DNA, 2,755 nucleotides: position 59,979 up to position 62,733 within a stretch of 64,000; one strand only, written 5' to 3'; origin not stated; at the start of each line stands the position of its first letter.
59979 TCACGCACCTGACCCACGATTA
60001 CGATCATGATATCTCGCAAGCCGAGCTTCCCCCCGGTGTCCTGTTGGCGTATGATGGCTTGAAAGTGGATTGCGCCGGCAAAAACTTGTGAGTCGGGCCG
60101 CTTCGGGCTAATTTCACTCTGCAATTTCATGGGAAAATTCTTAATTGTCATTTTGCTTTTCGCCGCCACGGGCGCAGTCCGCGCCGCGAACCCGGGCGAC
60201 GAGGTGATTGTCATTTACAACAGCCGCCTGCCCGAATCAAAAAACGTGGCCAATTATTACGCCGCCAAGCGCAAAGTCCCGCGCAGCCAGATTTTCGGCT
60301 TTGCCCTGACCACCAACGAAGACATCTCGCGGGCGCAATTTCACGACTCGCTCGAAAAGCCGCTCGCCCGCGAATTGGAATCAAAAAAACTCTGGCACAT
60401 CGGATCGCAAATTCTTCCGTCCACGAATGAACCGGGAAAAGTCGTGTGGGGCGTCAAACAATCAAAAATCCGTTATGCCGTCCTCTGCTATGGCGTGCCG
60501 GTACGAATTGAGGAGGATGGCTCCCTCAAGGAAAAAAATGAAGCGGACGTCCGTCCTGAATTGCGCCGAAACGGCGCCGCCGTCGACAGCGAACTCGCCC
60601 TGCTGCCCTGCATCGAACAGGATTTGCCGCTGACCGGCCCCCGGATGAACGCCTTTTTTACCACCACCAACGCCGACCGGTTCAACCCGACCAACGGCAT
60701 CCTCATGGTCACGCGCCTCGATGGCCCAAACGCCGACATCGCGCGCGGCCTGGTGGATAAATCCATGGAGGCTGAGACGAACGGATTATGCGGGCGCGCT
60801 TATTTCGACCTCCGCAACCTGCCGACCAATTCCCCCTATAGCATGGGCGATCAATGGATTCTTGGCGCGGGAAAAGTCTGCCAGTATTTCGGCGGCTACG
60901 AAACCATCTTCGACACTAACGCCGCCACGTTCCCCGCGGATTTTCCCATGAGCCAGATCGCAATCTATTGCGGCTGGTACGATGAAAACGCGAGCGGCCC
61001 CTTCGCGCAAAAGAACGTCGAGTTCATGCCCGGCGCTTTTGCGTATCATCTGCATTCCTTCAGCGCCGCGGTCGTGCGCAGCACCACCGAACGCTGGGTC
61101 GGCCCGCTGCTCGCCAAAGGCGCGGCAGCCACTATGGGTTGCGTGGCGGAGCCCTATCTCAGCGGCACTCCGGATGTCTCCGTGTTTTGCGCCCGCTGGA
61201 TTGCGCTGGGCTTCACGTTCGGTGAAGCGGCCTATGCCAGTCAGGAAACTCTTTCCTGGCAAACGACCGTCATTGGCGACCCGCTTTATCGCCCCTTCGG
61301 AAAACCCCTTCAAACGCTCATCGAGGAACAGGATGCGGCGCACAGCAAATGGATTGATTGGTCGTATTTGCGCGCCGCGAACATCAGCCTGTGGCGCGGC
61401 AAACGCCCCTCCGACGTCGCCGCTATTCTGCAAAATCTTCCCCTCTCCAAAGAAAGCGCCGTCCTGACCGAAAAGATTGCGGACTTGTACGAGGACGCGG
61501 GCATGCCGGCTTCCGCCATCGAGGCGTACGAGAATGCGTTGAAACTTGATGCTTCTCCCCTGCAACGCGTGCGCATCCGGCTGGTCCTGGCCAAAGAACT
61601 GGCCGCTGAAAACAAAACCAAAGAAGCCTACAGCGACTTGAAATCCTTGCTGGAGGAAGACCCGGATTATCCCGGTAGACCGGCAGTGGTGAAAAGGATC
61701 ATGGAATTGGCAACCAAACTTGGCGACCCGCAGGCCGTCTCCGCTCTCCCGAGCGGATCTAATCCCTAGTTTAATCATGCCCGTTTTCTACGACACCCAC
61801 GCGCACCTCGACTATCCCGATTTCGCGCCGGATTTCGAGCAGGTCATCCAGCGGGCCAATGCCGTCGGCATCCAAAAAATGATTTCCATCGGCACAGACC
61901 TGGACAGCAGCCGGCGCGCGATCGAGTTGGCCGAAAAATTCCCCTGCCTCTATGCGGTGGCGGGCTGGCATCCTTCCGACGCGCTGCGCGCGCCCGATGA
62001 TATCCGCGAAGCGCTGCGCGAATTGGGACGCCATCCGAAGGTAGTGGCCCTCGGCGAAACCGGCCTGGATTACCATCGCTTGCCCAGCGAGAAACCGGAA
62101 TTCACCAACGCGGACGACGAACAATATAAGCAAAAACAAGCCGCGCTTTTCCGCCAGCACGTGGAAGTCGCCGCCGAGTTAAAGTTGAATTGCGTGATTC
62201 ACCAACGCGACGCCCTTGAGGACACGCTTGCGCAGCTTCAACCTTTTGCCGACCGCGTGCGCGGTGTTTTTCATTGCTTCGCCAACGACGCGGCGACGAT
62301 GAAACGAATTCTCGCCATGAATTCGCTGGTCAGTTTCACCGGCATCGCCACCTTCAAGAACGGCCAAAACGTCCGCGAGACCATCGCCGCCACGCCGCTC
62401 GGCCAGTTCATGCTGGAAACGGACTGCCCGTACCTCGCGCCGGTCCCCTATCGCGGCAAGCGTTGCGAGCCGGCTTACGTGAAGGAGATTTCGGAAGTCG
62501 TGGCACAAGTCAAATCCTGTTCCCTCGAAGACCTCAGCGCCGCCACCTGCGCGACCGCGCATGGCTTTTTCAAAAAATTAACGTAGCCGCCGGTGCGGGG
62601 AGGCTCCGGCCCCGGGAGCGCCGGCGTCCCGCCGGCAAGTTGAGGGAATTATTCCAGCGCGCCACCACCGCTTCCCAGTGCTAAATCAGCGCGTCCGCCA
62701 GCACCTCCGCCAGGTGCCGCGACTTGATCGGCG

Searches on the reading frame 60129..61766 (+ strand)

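Call 15: search_protein_families(library=pfam, max_evalue=10, proteins=[window:60129-61766:+])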
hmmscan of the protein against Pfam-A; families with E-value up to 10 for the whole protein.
window:60129-61766:+ (546 aa): 10 families
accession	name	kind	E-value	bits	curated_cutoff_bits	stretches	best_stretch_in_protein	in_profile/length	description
PF13428.12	TPR_14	-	3.1e-05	24.7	23.5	2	449-476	6-33/44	Tetratricopeptide repeat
PF14559.12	TPR_19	-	0.00023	21.9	25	2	456-513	3-57/68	Tetratricopeptide repeat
PF13181.12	TPR_8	-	0.00092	19.6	25.7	1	450-475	7-32/34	Tetratricopeptide repeat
PF00515.34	TPR_1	-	0.0019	18.4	27.8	1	450-474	7-31/34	Tetratricopeptide repeat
PF13432.12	TPR_16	-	0.0049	17.7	32.7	1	450-515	3-65/65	Tetratricopeptide repeat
PF07719.23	TPR_2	-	0.0073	16.8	27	1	450-474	7-31/34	Tetratricopeptide repeat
PF22860.2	DUF7017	-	0.055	13.9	27.5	1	448-508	39-98/141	Domain of unknown function (DUF7017)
PF13174.12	TPR_6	-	0.16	13.2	26.3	1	449-472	5-28/33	Tetratricopeptide repeat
PF14561.12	TPR_20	-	0.19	12.5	25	1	481-533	22-73/90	Tetratricopeptide repeat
PF13414.12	TPR_11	-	0.63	10.2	26.8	1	462-475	12-25/42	TPR repeat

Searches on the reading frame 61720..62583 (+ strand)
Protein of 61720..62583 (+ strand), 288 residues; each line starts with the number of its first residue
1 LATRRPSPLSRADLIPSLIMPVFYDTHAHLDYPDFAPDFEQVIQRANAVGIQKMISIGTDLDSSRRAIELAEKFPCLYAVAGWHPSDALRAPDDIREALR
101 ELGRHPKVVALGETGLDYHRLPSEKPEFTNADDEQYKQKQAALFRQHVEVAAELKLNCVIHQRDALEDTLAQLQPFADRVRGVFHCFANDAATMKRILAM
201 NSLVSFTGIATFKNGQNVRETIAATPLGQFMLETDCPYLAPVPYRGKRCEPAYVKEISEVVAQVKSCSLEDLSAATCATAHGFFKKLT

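Call 15: search_protein_families(library=pfam, max_evalue=10, proteins=[window:61720-62583:+])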
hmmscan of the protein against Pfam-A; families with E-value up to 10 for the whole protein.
window:61720-62583:+ (288 aa): 2 families
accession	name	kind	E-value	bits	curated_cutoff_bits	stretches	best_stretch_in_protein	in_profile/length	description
PF01026.27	TatD_DNase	-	4.7e-75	252.7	27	1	25-284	2-252/253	TatD related DNase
PF04909.20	Amidohydro_2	-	0.022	15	26.4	1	28-182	31-171/289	Amidohydrolase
